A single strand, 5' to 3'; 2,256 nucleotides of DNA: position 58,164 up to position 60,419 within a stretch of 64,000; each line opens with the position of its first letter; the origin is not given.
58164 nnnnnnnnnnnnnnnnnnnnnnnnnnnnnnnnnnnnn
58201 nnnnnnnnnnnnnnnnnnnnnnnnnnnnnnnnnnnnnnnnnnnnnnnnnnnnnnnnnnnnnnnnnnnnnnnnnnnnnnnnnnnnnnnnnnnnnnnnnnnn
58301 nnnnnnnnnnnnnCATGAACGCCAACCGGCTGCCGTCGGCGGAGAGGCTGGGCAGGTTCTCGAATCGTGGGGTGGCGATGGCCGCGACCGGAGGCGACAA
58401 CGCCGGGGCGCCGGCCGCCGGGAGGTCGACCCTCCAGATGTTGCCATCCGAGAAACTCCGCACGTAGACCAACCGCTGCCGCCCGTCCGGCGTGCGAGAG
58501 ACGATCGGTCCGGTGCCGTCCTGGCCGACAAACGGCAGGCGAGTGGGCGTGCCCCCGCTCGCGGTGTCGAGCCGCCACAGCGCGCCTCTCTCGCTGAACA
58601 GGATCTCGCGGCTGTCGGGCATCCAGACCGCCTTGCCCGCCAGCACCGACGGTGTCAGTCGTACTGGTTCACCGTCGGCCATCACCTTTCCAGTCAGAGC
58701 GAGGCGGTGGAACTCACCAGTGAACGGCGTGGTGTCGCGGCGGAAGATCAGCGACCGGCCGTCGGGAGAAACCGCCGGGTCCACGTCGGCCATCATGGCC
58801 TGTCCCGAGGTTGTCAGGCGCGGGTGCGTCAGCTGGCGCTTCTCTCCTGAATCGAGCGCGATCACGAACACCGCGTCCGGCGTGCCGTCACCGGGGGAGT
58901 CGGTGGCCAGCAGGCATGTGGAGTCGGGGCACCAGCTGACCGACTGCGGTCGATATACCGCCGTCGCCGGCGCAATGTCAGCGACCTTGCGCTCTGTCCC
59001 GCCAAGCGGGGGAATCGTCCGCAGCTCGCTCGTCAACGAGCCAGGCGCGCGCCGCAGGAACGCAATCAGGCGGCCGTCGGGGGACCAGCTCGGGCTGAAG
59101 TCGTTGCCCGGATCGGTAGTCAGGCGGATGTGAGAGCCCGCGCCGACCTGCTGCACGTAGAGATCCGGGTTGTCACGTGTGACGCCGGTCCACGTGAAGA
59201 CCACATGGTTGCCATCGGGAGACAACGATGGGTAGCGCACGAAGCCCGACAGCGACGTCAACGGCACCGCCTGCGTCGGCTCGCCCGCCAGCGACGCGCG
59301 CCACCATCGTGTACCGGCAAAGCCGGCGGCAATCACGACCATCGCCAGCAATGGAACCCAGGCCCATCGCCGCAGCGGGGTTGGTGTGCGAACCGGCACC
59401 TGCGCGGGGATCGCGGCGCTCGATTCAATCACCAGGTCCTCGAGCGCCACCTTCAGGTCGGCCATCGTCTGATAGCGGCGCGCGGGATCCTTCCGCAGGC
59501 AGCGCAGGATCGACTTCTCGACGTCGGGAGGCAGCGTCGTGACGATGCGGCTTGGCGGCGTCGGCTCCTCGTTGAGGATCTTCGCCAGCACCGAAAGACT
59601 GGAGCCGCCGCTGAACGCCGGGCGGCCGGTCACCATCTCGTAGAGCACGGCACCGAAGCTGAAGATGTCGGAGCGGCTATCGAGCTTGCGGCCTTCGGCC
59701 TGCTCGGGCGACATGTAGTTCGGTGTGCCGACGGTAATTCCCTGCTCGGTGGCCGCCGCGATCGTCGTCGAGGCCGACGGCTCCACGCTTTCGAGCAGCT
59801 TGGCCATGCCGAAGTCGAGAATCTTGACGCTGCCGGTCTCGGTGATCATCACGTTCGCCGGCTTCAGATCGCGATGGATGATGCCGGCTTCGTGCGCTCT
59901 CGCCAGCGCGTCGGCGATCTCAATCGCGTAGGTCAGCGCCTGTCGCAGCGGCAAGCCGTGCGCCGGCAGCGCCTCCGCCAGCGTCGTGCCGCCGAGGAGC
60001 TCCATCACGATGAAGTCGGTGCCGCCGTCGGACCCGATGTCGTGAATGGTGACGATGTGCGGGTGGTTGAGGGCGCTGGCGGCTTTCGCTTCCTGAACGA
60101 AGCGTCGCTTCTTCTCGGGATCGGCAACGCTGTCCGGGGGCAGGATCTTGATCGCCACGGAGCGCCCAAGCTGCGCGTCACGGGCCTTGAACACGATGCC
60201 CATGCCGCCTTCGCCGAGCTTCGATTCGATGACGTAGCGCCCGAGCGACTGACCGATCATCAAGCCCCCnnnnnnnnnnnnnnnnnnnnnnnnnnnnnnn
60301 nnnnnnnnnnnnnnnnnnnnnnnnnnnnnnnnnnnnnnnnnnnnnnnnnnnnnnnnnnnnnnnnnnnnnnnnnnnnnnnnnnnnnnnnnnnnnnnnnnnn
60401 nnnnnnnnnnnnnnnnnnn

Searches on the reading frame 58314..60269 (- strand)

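Call 63: search_protein_families(library=pfam, proteins=[window:58314-60269:-], max_evalue=0.00001)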
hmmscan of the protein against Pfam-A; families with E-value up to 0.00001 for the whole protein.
window:58314-60269:- (652 aa): 5 families
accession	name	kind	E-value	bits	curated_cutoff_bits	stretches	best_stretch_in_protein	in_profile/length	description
PF00069.31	Pkinase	-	2.2e-50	172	31.7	1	12-268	1-254/263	Protein kinase domain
PF07714.23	PK_Tyr_Ser-Thr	-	2.5e-38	132.3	23.1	1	14-267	3-250/258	Protein tyrosine and serine/threonine kinase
PF07676.18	PD40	-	5.6e-25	87.1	20.9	1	382-411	3-33/38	WD40-like Beta Propeller Repeat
PF01636.29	APH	-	5.2e-09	36.7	23.2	0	109-157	147-198/239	Phosphotransferase enzyme family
PF03109.22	ABC1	-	7.1e-06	25.8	22.9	0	83-160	141-218/244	ABC1 atypical kinase-like domain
